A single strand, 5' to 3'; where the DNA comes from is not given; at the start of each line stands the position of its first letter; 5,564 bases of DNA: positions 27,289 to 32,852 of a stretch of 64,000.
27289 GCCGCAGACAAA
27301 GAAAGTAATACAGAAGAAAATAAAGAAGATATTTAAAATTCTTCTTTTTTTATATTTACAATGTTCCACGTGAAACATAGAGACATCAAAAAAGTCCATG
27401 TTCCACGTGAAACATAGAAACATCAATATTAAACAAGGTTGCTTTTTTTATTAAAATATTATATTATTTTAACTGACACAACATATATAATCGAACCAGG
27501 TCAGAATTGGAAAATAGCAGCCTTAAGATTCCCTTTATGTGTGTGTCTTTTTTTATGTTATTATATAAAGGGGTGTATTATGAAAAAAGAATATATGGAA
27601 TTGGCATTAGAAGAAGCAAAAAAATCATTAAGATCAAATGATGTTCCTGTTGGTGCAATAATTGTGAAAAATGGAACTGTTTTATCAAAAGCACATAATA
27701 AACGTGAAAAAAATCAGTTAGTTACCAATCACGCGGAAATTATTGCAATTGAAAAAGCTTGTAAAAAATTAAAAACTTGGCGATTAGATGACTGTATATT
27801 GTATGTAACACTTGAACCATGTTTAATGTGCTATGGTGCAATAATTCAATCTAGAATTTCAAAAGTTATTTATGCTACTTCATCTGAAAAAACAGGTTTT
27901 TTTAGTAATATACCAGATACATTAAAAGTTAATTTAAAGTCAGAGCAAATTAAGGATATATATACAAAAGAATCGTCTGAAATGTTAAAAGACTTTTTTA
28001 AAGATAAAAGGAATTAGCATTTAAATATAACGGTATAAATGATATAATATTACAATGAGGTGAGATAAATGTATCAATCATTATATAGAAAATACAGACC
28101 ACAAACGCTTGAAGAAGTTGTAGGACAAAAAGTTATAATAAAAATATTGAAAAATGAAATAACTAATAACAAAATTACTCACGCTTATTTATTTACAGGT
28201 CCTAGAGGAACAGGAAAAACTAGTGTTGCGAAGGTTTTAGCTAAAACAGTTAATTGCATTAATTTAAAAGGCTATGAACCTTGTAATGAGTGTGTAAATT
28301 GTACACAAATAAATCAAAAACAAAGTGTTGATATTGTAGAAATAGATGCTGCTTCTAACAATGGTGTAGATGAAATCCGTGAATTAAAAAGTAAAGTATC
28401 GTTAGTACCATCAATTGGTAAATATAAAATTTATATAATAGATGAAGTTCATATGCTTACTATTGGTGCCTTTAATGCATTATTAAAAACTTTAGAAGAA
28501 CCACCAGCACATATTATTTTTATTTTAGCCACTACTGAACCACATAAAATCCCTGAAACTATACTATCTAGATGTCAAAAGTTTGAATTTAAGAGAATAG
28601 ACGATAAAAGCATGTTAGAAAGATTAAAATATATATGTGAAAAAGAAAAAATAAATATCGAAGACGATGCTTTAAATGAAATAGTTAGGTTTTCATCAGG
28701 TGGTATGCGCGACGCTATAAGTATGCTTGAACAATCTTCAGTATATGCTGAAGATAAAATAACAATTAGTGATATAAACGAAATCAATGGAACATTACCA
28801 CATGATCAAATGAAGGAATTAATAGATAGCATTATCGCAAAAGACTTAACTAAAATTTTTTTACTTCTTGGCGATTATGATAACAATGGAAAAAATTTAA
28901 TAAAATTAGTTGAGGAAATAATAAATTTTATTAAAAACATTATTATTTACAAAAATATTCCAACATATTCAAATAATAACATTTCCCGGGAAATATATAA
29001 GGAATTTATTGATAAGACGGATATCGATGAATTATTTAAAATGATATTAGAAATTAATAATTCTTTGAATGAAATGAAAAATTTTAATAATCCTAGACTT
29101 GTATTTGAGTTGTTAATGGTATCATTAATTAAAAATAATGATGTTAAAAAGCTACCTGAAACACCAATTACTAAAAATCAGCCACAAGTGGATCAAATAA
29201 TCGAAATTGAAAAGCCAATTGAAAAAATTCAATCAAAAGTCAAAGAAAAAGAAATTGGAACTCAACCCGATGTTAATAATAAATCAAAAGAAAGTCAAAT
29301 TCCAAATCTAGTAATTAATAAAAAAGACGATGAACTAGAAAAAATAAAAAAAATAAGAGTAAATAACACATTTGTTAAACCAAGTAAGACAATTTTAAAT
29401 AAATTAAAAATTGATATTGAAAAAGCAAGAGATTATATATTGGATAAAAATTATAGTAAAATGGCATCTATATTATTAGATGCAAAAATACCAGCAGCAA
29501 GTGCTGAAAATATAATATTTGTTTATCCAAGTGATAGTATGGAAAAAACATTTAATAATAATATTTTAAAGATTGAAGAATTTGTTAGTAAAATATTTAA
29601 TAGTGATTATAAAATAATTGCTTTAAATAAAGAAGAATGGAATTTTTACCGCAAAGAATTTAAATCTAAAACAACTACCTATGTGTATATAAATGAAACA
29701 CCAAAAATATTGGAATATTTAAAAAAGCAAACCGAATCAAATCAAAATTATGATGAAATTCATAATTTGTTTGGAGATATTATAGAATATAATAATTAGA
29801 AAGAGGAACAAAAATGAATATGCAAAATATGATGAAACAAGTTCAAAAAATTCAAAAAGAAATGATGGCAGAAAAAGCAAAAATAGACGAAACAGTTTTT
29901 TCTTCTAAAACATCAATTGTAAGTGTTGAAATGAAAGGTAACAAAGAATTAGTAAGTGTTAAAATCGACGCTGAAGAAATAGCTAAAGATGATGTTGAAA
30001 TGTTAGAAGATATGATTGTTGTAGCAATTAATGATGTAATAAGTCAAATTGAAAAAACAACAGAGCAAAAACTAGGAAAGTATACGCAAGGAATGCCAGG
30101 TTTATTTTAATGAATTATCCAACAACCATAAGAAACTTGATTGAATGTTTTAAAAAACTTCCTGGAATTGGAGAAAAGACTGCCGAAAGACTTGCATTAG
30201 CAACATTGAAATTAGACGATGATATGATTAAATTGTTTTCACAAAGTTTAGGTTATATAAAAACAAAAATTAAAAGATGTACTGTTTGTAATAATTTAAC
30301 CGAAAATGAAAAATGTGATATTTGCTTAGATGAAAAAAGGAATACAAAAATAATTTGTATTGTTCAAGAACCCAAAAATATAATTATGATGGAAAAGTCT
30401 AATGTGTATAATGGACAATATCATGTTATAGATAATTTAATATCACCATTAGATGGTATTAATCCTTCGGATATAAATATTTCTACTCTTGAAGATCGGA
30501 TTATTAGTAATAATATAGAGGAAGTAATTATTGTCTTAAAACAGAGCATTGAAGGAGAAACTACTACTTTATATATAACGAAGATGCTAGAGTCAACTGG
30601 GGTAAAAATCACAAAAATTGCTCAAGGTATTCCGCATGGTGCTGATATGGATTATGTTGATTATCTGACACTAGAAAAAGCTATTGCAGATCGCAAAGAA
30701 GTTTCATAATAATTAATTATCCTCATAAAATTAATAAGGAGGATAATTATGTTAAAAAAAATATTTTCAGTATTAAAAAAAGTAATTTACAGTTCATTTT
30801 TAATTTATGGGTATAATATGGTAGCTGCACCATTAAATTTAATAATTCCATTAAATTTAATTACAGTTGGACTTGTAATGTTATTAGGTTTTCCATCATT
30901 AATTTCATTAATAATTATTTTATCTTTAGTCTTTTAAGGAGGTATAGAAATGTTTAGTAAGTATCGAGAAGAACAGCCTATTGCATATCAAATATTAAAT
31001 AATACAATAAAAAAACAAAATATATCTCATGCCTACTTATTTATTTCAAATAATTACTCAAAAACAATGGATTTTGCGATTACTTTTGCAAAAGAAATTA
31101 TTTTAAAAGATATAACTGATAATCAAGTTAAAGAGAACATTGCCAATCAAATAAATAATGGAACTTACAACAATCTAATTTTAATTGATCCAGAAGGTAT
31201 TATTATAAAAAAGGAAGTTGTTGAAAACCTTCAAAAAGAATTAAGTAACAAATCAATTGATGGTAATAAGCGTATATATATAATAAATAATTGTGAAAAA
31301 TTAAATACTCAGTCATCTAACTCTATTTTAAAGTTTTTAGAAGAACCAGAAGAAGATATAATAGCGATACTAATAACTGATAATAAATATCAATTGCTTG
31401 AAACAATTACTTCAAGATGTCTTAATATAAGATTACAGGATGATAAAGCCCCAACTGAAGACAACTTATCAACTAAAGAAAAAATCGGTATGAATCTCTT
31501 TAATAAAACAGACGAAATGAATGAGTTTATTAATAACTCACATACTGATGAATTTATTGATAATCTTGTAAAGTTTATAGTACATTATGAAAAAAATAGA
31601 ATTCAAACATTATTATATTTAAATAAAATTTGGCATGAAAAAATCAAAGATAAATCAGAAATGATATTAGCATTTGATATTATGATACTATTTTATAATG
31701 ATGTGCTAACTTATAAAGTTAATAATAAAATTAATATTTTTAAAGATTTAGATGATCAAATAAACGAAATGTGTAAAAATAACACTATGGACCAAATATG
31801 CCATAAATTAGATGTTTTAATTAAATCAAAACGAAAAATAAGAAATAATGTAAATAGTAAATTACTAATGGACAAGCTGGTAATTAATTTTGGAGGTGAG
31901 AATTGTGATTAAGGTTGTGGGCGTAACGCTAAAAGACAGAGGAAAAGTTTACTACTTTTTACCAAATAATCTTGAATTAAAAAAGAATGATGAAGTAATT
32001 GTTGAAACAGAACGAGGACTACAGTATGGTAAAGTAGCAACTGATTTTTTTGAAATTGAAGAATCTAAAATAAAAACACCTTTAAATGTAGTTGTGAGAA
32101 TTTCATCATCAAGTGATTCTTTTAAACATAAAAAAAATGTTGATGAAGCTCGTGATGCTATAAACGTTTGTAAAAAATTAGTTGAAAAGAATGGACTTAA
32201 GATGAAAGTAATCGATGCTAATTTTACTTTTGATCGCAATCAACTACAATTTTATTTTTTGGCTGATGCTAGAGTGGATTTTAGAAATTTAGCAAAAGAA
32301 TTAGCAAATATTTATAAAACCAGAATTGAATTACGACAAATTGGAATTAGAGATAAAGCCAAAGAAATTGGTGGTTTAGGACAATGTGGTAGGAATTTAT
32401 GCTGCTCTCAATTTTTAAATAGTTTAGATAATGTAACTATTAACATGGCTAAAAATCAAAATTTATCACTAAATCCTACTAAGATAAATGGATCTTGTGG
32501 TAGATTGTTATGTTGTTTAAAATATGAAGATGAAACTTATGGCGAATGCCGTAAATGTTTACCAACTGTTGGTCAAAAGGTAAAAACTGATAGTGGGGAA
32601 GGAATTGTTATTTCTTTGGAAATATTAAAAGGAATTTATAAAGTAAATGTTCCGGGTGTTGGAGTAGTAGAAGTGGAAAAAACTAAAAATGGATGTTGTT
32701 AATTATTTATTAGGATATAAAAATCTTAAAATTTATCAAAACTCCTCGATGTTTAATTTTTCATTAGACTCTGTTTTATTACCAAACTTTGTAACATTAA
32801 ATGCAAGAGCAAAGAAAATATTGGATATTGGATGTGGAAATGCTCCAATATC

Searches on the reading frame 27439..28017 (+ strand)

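Call 49: search_protein_families(library=pfam, proteins=[window:27439-28017:+], max_evalue=0.00001)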
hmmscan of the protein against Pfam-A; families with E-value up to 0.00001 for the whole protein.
window:27439-28017:+ (192 aa): 3 families
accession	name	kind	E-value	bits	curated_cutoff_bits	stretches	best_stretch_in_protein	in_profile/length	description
PF14437.12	MafB19-deam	-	3.4e-41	140.9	27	1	49-191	3-142/142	MafB19-like deaminase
PF00383.29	dCMP_cyt_deam_1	-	7.9e-32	109.6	25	1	49-146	4-101/102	Cytidine and deoxycytidylate deaminase zinc-binding region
PF14439.12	Bd3614-deam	-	6.1e-07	29.9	38.5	1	63-144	2-87/113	Bd3614-like deaminase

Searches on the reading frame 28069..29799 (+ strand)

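Call 49: search_protein_families(library=pfam, proteins=[window:28069-29799:+], max_evalue=0.00001)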
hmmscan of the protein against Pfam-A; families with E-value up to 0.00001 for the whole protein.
window:28069-29799:+ (576 aa): 7 families
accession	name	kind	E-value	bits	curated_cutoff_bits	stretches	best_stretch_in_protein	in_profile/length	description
PF13177.12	DNA_pol3_delta2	-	1.6e-48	165.2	27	1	20-177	2-160/161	DNA polymerase III, delta subunit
PF00004.35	AAA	-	6e-14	53.1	21.2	1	41-174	2-128/131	ATPase family associated with various cellular activities (AAA)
PF21960.2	RCF1-5-like_lid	-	1.6e-10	41.2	27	1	185-221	2-39/43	RCF1/5-like, AAA+ ATPase lid domain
PF22608.2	DNAX_ATPase_lid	-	4.7e-10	39.5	27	1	184-223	4-43/49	DNA polymerase III clamp loader subunit, ATPase lid domain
PF05496.18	RuvB_N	-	1.7e-06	28.3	27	0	10-62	2-58/159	Holliday junction DNA helicase RuvB P-loop domain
PF25361.1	AAA_lid_RFC1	-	5.9e-06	26.1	34.9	0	183-223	5-45/59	RFC1-like, AAA+ ATPase lid domain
PF06068.19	TIP49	-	8.2e-06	25.6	23.8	0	122-155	278-310/347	TIP49 P-loop domain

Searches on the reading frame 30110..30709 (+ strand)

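Call 50: search_protein_families(library=pfam, proteins=[window:30110-30709:+], max_evalue=0.00001)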
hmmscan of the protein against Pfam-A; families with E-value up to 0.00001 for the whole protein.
window:30110-30709:+ (199 aa): 4 families
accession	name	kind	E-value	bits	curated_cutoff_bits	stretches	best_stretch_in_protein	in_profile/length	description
PF13662.12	Toprim_4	-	2.9e-19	69.5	25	1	81-171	2-85/85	Toprim domain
PF21176.3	RecR_HhH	-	3.9e-11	43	27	1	7-47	1-41/45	RecR, helix-hairpin-helix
PF02132.21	RecR_ZnF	-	3.1e-07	30.4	22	1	54-74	1-21/21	RecR, Cys4-zinc finger domain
PF21175.2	RecR_C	-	4.2e-06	26.5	22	1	173-196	1-24/24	RecR, C-terminal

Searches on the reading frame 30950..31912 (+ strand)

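Call 50: search_protein_families(library=pfam, proteins=[window:30950-31912:+], max_evalue=0.00001)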
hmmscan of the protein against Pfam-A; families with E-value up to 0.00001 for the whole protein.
window:30950-31912:+ (320 aa): 1 family
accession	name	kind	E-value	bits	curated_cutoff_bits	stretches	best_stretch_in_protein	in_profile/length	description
PF13177.12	DNA_pol3_delta2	-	5.9e-40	137.3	27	1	9-164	2-159/161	DNA polymerase III, delta subunit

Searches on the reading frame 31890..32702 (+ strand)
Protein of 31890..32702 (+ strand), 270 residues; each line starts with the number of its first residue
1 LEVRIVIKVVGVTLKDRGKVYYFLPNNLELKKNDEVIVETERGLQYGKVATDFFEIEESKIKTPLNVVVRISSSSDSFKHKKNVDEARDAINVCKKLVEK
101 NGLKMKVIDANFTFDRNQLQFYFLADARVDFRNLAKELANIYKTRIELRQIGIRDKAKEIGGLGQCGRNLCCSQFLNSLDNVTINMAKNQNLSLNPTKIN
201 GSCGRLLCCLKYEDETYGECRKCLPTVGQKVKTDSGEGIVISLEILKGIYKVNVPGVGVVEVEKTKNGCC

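Call 50: search_protein_families(library=pfam, proteins=[window:31890-32702:+], max_evalue=0.00001)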
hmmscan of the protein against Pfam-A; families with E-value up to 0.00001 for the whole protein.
window:31890-32702:+ (270 aa): 1 family
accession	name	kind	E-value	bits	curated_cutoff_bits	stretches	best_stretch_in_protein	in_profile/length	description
PF04468.17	PSP1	-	2.9e-28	98.5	27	1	68-151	3-86/86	PSP1 C-terminal conserved region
